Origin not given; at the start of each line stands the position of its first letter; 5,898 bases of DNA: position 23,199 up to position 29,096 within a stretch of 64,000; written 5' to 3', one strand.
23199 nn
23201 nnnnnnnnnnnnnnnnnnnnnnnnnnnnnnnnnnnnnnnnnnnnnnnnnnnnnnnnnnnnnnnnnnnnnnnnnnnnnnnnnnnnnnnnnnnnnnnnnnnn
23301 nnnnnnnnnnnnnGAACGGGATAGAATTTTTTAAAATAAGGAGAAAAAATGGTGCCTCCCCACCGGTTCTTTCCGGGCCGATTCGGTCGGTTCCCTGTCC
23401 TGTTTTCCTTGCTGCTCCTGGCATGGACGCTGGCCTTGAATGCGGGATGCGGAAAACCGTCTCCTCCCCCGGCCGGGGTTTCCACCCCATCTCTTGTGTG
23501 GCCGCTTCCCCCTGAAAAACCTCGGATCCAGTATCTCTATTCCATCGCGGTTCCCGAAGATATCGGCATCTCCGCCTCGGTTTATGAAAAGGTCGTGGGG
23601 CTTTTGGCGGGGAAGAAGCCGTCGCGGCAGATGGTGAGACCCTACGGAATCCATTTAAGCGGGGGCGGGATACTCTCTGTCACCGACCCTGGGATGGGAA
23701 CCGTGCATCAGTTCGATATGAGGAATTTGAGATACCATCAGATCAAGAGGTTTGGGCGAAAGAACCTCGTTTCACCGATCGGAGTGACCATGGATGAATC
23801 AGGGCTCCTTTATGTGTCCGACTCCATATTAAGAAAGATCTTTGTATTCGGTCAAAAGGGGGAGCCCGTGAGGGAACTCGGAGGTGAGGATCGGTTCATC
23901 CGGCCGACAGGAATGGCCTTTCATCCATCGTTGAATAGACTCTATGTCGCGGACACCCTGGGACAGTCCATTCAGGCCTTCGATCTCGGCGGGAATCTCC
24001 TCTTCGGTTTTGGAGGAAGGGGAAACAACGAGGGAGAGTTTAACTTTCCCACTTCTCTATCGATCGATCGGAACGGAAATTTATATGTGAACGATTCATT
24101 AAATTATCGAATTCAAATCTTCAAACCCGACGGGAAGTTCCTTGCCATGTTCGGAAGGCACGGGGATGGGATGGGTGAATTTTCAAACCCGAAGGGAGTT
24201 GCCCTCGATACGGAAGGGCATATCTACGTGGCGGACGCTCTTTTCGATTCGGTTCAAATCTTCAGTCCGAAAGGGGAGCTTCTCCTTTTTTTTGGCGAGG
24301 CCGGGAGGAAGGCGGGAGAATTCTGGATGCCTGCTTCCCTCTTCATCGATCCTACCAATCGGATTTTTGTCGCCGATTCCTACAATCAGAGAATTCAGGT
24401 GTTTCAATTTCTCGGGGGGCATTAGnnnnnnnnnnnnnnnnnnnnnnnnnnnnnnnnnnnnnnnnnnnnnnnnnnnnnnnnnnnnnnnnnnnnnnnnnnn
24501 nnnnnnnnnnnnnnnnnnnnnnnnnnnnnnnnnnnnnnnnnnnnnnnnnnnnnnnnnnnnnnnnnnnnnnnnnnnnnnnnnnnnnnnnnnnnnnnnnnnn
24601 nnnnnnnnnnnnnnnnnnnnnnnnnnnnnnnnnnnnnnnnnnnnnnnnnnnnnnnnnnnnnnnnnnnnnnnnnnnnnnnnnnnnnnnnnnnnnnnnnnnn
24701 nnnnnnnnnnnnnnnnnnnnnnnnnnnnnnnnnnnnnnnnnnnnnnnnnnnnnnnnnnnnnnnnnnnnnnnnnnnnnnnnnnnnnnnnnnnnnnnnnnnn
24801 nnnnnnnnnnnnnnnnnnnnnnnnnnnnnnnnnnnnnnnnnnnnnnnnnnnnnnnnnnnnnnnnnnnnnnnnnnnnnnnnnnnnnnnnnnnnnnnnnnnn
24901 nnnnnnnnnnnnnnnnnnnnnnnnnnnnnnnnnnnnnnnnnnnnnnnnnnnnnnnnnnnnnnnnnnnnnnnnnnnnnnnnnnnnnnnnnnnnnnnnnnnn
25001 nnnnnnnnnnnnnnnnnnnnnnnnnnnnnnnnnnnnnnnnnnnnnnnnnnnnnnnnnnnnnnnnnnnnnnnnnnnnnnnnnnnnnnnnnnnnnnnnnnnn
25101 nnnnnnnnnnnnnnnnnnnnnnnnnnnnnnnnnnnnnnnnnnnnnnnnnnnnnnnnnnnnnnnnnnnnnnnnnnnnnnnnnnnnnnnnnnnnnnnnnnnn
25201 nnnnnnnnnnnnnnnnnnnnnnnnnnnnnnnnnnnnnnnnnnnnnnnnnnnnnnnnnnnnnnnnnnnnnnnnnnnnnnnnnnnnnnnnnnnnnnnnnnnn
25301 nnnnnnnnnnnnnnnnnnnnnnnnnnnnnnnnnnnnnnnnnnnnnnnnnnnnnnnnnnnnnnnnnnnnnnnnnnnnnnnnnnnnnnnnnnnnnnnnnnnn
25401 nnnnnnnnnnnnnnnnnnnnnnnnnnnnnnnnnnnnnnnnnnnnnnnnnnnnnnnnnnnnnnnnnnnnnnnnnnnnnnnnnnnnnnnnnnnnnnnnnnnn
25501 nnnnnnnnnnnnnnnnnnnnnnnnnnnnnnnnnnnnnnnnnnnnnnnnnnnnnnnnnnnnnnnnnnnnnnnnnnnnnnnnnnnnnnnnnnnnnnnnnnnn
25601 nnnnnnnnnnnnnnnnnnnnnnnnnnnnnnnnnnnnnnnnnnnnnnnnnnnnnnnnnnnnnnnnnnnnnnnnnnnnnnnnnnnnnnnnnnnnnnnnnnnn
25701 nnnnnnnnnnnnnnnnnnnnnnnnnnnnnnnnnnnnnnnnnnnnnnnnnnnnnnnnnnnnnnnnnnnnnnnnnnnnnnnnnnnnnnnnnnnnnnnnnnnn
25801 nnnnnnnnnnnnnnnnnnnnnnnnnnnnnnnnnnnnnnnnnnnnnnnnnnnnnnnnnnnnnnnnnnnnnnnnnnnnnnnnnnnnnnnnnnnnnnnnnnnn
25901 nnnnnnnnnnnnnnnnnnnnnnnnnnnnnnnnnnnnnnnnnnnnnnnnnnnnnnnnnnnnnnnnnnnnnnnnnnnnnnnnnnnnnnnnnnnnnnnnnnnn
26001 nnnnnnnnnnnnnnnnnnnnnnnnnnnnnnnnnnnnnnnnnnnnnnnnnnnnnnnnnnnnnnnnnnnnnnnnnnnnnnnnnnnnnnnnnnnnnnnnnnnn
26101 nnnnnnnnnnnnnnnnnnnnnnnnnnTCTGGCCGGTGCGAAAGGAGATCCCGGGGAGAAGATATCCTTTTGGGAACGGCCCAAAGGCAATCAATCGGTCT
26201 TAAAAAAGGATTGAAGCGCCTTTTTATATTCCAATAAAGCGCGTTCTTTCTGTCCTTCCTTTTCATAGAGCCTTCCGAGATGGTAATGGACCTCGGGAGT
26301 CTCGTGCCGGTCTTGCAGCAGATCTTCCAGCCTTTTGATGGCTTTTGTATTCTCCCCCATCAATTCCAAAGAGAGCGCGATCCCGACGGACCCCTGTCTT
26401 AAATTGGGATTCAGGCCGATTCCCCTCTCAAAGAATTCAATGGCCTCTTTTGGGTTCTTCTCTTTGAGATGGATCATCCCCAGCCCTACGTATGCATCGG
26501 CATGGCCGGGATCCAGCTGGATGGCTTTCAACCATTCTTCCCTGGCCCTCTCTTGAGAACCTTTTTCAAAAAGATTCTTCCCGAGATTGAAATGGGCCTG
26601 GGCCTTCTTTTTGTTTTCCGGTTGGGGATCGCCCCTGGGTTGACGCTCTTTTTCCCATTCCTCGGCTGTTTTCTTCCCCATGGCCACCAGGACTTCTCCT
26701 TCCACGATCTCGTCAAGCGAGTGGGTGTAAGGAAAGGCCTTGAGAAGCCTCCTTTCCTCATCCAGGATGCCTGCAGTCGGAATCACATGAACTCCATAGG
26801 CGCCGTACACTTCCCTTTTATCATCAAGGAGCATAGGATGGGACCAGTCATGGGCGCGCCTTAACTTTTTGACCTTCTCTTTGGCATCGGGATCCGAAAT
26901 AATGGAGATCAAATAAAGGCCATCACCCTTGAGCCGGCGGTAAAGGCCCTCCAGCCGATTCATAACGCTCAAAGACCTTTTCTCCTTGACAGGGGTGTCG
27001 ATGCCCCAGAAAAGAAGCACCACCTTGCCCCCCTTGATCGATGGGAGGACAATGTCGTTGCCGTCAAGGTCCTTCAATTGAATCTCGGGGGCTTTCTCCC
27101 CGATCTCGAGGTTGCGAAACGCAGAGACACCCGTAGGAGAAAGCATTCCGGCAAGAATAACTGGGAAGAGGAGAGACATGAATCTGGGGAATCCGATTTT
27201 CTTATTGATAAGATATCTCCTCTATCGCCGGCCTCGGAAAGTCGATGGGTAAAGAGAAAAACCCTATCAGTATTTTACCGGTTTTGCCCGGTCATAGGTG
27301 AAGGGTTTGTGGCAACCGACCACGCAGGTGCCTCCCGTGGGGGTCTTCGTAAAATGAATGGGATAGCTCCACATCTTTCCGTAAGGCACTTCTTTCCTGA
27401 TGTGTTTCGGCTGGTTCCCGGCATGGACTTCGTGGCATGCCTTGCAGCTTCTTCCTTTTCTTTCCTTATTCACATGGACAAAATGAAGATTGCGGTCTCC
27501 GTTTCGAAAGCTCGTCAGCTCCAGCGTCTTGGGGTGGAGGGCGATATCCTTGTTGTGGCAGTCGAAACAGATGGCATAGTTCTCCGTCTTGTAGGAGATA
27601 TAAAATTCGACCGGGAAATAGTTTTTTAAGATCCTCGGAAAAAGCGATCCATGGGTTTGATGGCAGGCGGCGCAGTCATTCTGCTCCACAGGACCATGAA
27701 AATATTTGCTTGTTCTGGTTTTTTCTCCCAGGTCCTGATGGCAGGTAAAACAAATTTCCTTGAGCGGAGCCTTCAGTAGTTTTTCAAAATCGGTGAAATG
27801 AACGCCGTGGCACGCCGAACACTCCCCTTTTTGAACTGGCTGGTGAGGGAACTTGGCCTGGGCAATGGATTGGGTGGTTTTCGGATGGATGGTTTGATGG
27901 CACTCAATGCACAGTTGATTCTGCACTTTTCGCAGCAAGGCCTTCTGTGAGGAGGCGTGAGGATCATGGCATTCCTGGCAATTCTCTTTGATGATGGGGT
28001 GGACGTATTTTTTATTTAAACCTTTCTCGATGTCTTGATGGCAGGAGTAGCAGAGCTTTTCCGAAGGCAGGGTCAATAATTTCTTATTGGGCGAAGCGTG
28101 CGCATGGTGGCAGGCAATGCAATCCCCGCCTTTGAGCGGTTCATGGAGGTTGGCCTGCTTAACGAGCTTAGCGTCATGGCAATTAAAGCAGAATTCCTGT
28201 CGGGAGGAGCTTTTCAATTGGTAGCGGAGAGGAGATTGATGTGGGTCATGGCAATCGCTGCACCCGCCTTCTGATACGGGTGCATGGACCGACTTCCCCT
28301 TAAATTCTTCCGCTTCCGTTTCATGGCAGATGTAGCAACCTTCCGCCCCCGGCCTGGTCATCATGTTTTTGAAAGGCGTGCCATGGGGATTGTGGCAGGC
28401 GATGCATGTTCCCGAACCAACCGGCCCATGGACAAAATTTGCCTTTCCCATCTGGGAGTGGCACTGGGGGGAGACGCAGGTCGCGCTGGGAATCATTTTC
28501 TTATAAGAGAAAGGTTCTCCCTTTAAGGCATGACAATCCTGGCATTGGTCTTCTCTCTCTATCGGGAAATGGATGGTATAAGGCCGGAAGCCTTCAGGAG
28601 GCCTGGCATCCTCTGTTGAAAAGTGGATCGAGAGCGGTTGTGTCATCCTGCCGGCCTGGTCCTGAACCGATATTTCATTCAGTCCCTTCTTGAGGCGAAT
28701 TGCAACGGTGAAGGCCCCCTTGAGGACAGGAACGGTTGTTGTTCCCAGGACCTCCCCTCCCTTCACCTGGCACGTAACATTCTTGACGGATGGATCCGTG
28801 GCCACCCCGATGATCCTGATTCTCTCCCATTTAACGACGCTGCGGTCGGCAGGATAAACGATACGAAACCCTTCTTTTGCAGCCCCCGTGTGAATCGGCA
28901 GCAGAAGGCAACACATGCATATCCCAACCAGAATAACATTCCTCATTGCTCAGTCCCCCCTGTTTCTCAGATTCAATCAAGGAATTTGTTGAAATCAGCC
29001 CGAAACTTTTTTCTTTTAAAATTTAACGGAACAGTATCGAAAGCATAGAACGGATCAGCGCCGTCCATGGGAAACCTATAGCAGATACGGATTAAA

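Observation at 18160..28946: Multiheme cytochrome + NHL beta-propeller + beta-barrel cluster downstream of ccdA: candidate undescribed electron-transfer conduit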

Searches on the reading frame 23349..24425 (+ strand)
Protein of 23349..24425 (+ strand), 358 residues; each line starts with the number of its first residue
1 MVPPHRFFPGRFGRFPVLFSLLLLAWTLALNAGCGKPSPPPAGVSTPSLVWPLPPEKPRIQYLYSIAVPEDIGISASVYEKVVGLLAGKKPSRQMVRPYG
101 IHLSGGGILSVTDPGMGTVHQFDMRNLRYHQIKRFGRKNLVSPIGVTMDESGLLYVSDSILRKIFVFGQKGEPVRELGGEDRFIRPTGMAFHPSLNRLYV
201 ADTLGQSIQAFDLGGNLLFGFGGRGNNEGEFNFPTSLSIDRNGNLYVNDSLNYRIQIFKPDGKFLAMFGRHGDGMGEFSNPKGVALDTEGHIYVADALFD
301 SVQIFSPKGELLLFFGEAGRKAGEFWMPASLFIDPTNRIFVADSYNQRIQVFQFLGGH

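Call 3: search_protein_families(library=pfam, proteins=[window:23349-24425:+], max_evalue=0.01)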
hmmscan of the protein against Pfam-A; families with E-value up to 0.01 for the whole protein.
window:23349-24425:+ (358 aa): 6 families
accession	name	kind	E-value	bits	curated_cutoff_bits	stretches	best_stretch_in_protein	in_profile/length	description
PF01436.27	NHL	-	8.7e-29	98.5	20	3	325-352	1-28/28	NHL repeat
PF17170.10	DUF5128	-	3.6e-13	49.8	22.9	2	242-296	53-108/321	6-bladed beta-propeller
PF08450.18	SGL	-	3.7e-10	40.3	26.3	2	181-266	131-218/246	SMP-30/Gluconolactonase/LRE-like region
PF25021.1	TEN_NHL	-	1.3e-08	34.7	27.1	0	277-297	140-160/357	Teneurin NHL domain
PF01731.26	Arylesterase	-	3.3e-06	27.7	21.3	0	181-210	51-80/86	Arylesterase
PF06739.17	SBBP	-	7.9e-06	26.2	20.5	0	233-247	14-28/38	Beta-propeller repeat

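Call 4: search_protein_families(library=ncbifam, proteins=[window:23349-24425:+], max_evalue=0.01)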
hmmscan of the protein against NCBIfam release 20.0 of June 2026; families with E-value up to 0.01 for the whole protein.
window:23349-24425:+ (358 aa): 4 families
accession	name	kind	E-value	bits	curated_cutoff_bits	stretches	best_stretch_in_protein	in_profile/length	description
NF035926.1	scyF_NHL_VPEP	equivalog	4.7e-48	164.2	350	2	140-270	151-285/376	scytonemin biosynthesis PEP-CTERM protein ScyF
NF047780.1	LIC12708_fam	subfamily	2.2e-08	33.4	150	1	231-354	119-210/391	LIC_12708 family protein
NF033206.1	ScyE_fam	subfamily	1e-07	31.8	80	0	278-319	7-45/333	ScyD/ScyE family protein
TIGR02604.1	Piru_Ver_Nterm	subfamily_domain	0.0043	16.5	122.2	0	232-256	14-38/367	PVC-type heme-binding CxxCH protein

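Call 93: search_solved_structures(query=window:23349-24425:+, max_evalue=0.001)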
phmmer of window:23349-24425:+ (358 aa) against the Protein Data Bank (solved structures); distinct sequences matched with E-value up to 0.001: 44.
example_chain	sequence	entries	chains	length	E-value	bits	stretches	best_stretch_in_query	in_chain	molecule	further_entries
6d69_A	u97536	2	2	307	8.6e-63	215.9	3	221-355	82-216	NHL Repeat Region of D. melanogaster Thin | Thin, isoform D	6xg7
6fpt_A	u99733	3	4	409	7.2e-58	199.7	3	212-353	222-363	E3 ubiquitin-protein ligase TRIM71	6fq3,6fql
7qrw_A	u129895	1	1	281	1.1e-53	186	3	194-353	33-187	Isoform 4 of Tripartite motif-containing protein 3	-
8j72_A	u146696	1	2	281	3.5e-52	181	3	213-298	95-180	E3 ubiquitin-protein ligase TRIM71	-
7qrx_A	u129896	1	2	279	1.8e-51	178.7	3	215-296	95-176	E3 ubiquitin-protein ligase TRIM71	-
9jur_A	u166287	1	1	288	1.8e-51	178.7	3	215-297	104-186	E3 ubiquitin-protein ligase TRIM71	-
7qrv_A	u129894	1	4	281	1.1e-40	143.1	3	196-297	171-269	Tripartite motif-containing protein 2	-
7b2r_A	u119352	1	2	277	1.3e-40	142.9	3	207-297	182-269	Tripartite motif-containing protein 2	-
7b96_A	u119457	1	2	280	1.4e-40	142.8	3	196-297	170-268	Isoform 2 of Tripartite motif-containing protein 2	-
1q7f_A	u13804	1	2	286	2.3e-22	82.9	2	112-267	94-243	brain tumor CG10719-PA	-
4zlr_A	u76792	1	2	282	2.5e-22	82.8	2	117-267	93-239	Brain tumor protein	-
5ex7_A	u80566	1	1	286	2.7e-22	82.7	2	117-267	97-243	Brain tumor protein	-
7nyq_A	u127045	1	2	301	2.6e-17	66.3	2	266-353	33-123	Meiotic P26, isoform C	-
9ifo_A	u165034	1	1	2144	9.8e-15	57.8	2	215-350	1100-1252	Teneurin-Like Protein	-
9pt5_A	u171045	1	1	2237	1.1e-14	57.7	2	215-350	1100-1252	Teneurin-like protein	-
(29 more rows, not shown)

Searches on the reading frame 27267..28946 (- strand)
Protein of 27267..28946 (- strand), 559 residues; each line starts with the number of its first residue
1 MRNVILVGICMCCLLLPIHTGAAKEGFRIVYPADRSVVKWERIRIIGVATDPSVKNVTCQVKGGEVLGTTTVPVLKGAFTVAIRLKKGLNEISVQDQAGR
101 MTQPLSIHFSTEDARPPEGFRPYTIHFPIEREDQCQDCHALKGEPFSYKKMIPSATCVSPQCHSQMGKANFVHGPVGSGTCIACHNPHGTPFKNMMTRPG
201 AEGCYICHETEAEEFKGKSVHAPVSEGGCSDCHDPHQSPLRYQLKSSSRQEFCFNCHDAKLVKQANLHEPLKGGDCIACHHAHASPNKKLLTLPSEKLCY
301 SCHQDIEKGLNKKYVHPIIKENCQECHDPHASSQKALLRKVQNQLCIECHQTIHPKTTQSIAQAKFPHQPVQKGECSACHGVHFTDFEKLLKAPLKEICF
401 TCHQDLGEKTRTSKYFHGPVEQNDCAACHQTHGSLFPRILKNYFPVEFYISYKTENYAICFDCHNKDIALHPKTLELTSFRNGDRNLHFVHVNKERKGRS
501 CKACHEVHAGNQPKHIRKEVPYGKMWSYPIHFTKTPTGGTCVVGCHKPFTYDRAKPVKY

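Call 3: search_protein_families(library=pfam, proteins=[window:27267-28946:-], max_evalue=0.01)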
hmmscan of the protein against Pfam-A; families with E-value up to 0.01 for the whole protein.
window:27267-28946:- (559 aa): 7 families
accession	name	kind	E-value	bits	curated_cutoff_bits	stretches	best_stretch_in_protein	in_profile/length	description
PF09699.15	Paired_CXXCH_1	-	9.6e-76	249.7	20.6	6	173-212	1-40/41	Doubled CXXCH motif (Paired_CXXCH_1)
PF14537.11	Cytochrom_c3_2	-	1.2e-14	55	25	2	320-404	6-79/79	Cytochrome c3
PF14522.11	Cytochrome_C7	-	4.8e-14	52.4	24.8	2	220-281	7-67/67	Cytochrome c7 and related cytochrome c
PF22113.1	Mtrc-MtrF_II-IV_dom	-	6.5e-14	52.3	30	4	413-508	72-166/176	Outer membrane cytochrome MtrC/MtrF-like, domains II/IV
PF02085.21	Cytochrom_CIII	-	7.3e-07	29.9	22.9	1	358-432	15-85/101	Class III cytochrome C family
PF09136.16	Glucodextran_B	-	2.2e-05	24.7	27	1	28-98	4-69/83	Glucodextranase, domain B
PF22678.1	Cytochrom_c_NrfB-like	-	0.00067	20.5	27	0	396-434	33-70/89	Cytochrome c-type protein NrfB-like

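Call 4: search_protein_families(library=ncbifam, proteins=[window:27267-28946:-], max_evalue=0.01)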
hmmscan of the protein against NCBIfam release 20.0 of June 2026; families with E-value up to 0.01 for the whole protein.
window:27267-28946:- (559 aa): 6 families
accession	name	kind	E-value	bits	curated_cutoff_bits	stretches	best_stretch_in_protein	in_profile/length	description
TIGR01905.1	paired_CXXCH_1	subfamily_domain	2e-68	226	25.2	6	268-307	1-40/41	doubled CXXCH domain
TIGR03508.1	decahem_SO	subfamily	5.9e-47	160.3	192.2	4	198-307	114-223/258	DmsE family decaheme c-type cytochrome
NF041028.1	decahem_GSU2203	exception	1.7e-35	122.7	325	4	244-352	95-209/317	GSU2203 family decaheme c-type cytochrome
TIGR03507.1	decahem_SO1788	subfamily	3.6e-07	29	209.3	1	360-432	233-305/672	OmcA/MtrC family decaheme c-type cytochrome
NF045722.1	c3_cytochr_TmcA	equivalog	0.00062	19.6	114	0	200-260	56-113/125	acidic tetraheme cytochrome c3 TmcA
TIGR03153.1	cytochr_NrfH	equivalog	0.00065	19.8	134.2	0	203-307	30-137/138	cytochrome c nitrite reductase small subunit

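Call 91: search_solved_structures(query=window:27267-28946:-, max_evalue=0.01)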
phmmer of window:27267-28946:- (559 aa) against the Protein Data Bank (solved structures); distinct sequences matched with E-value up to 0.01: 3.
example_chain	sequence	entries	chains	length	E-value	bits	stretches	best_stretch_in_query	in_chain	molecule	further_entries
6r2q_A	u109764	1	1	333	4.6e-14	55.3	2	172-350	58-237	Cystathionine beta-synthase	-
28pb_A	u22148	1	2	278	5.6e-06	28.6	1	180-292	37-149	Cytochrome c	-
2j7a_C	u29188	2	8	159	0.00048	22.2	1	198-308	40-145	CYTOCHROME C QUINOL DEHYDROGENASE NRFH | NAPC/NIRT CYTOCHROME C FAMILY PROTEIN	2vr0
